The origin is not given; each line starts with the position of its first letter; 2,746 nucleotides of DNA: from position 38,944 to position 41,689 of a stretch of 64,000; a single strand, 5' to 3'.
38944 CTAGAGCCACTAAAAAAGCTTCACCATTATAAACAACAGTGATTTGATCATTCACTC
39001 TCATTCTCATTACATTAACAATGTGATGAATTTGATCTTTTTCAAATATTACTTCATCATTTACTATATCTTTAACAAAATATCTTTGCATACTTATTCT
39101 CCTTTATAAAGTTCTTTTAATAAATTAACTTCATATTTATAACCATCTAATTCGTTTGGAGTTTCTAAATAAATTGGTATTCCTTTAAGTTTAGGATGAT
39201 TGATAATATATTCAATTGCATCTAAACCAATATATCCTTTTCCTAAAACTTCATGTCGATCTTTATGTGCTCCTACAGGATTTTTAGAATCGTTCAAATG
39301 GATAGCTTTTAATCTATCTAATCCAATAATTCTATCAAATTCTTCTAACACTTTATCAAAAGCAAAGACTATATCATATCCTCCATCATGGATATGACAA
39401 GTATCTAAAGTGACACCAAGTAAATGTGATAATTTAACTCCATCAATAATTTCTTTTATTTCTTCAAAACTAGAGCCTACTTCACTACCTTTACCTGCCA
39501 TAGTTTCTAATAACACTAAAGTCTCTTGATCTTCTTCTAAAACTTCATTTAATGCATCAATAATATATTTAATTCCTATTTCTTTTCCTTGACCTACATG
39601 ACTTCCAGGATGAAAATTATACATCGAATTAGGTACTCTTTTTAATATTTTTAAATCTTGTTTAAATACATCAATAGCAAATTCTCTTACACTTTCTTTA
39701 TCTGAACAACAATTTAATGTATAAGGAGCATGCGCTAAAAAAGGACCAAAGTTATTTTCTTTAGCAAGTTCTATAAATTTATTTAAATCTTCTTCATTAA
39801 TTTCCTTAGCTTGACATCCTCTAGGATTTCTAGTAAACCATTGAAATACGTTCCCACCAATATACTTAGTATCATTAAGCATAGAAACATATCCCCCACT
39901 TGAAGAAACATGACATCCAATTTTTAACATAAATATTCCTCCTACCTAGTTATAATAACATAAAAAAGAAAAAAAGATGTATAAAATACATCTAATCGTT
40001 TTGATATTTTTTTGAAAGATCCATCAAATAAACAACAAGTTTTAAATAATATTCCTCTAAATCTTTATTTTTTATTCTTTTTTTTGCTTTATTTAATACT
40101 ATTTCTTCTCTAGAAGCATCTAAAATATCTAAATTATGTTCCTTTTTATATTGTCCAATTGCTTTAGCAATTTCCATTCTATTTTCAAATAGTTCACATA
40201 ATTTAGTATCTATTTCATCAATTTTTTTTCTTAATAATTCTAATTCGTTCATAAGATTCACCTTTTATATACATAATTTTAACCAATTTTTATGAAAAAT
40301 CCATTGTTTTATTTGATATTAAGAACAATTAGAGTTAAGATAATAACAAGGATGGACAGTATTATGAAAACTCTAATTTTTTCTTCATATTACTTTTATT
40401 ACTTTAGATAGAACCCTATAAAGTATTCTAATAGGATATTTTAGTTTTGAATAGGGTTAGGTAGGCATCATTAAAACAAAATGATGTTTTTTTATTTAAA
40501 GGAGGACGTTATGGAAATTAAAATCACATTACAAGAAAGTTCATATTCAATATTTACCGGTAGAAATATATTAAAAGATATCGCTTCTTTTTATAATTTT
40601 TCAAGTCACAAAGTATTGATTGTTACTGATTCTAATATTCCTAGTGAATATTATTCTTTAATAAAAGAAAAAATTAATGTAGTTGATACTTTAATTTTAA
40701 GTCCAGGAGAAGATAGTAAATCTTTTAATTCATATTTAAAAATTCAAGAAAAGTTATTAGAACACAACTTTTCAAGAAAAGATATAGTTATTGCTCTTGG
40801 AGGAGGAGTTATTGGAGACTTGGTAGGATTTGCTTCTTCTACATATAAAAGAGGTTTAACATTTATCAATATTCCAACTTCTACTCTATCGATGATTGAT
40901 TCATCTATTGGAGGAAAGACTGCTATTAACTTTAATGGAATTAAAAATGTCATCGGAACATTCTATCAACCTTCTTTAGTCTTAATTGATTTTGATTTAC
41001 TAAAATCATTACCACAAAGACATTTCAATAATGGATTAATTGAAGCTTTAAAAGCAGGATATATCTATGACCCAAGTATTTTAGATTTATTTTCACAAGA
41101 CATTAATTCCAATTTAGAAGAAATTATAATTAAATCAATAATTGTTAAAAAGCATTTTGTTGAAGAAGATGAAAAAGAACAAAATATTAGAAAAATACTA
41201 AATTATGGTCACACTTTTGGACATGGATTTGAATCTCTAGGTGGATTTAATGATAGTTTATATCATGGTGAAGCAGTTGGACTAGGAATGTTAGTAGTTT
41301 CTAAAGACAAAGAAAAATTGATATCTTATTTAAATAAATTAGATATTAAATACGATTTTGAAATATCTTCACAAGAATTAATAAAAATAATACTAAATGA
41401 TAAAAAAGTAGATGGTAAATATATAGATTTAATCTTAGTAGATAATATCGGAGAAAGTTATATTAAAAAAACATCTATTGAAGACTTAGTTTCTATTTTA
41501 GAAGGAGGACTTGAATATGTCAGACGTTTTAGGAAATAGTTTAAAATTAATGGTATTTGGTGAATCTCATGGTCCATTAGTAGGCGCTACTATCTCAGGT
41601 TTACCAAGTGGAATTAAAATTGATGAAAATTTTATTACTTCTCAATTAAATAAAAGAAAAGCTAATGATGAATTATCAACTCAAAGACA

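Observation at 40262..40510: Structured ~250-nt leader with three hairpins and a terminator 7 nt before the aroB RBS: candidate T-box-like or other attenuator controlling the whole shikimate/tyrA operon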

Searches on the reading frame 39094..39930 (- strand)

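Call 7: search_protein_families(library=pfam, proteins=[window:39094-39930:-])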
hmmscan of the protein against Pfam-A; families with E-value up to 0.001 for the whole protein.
window:39094-39930:- (278 aa): 1 family
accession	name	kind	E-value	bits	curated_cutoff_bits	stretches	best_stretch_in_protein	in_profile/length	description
PF01261.30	AP_endonuc_2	-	9e-54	183.2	31.1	1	22-273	5-248/249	Xylose isomerase-like TIM barrel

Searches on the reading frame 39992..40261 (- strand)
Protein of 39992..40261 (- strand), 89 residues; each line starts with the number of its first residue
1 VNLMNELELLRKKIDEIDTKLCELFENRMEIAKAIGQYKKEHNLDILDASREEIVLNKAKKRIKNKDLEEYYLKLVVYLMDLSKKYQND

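Call 7: search_protein_families(library=pfam, proteins=[window:39992-40261:-])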
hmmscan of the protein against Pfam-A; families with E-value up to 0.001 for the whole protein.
window:39992-40261:- (89 aa): 1 family
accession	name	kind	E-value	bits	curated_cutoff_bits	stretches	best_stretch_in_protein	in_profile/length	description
PF01817.26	CM_2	-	9.5e-21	74.3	27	1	10-87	1-79/80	Chorismate mutase type II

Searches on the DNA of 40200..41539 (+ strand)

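Call 4: search_rna_families(source=window, start=40200, end=40560, threshold=evalue, max_evalue=10, show_alignments=5)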
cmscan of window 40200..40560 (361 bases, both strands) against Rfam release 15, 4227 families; matches with E-value up to 10: 3.
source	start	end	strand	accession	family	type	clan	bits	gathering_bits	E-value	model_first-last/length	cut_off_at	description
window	40311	40391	+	RF02711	TeloSII_ncR49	Gene; sRNA;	-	20.2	55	2.2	1-89/89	no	TeloSII non coding RNA 49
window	40473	40527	+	RF02780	PutA_thermometer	Cis-reg; thermoregulator;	-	14.7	51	4.7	1-72/72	no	PutA 5' UTR thermometer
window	40455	40495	-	RF01734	Fluoride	Cis-reg; riboswitch;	-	12.8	34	0.6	1-64/64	no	Fluoride riboswitch aptamer (crcB RNA motif)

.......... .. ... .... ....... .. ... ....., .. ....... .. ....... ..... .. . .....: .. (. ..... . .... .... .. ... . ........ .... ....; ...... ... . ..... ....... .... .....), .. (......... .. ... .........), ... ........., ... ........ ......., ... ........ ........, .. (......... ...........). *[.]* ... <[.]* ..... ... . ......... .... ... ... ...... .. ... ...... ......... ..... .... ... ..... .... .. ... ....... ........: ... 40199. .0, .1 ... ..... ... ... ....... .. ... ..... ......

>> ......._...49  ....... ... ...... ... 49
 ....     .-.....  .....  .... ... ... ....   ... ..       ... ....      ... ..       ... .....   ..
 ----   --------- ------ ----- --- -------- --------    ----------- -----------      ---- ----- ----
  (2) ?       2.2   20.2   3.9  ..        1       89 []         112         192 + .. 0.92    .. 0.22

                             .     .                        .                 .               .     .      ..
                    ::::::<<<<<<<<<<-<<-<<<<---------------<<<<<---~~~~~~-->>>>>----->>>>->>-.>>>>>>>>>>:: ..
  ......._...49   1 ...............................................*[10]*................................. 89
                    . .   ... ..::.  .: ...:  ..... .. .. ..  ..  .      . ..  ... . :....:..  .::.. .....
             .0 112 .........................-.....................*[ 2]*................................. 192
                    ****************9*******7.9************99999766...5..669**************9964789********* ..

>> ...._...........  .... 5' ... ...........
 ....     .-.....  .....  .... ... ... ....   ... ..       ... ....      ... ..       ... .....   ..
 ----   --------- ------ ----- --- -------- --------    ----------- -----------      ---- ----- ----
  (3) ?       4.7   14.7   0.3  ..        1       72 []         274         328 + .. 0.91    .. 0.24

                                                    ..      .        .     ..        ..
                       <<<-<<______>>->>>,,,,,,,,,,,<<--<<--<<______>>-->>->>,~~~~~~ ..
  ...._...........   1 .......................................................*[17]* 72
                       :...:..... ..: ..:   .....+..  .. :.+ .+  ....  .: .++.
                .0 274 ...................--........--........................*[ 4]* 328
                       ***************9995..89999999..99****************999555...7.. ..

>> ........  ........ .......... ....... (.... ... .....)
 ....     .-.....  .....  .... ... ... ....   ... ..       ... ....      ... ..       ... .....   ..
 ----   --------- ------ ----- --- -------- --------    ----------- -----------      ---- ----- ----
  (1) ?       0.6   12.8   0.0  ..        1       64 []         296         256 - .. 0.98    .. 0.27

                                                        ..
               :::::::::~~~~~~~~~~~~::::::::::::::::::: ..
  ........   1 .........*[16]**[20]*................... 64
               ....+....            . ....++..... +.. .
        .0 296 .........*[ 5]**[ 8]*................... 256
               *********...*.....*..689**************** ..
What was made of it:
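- On T-box leader (RF00230): No T-box hit at E<=10 on 40200-40560 (call 4).
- On Rfam amino-acid leader families (Phe_leader, Trp_leader, His_leader, Leu/phe leader and others): No hit at E<=10 among all 4227 families (call 4).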

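Call 60: search_rna_families(sources=[L002, L004, L005, L007, L009, L012, L013, L018, L022, L025, L027, L028, L029, L034, L041, L047], threshold=gathering)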
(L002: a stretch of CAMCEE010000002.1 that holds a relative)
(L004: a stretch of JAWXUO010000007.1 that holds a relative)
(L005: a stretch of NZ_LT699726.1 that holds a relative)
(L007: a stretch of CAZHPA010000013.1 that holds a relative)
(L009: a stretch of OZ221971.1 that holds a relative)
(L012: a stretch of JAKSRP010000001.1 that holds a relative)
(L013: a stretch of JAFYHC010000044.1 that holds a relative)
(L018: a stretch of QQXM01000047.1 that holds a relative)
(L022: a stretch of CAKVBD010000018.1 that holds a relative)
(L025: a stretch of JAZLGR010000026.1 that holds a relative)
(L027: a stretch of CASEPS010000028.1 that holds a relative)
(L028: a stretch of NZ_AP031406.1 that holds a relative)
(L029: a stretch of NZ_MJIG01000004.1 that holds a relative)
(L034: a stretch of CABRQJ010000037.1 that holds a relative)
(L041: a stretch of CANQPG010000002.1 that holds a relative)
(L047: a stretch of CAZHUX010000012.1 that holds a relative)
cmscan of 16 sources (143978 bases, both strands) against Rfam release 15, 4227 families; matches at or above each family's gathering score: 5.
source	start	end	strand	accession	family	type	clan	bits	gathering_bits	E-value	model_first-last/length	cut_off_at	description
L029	3597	3803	-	RF00230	T-box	Cis-reg; leader;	-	116.5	93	9.7e-25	1-219/219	no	T-box leader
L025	3616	3852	-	RF00230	T-box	Cis-reg; leader;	-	116.4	93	1e-24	1-219/219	no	T-box leader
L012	3592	3828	-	RF00230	T-box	Cis-reg; leader;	-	112.8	93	8.7e-24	1-219/219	no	T-box leader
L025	5030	5238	+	RF01854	Bacteria_large_SRP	Gene;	CL00003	96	60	4.1e-13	1-256/256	no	Bacterial large signal recognition particle RNA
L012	5071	5219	+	RF01854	Bacteria_large_SRP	Gene;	CL00003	88.6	60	1.1e-11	85-229/256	no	Bacterial large signal recognition particle RNA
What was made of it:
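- On T-box leader (RF00230): Positive control: 113-117 bits in L012, L025 and L029 (call 60).
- The same scan finds T-boxes of 113-117 bits in L012, L025 and L029 (call 60).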
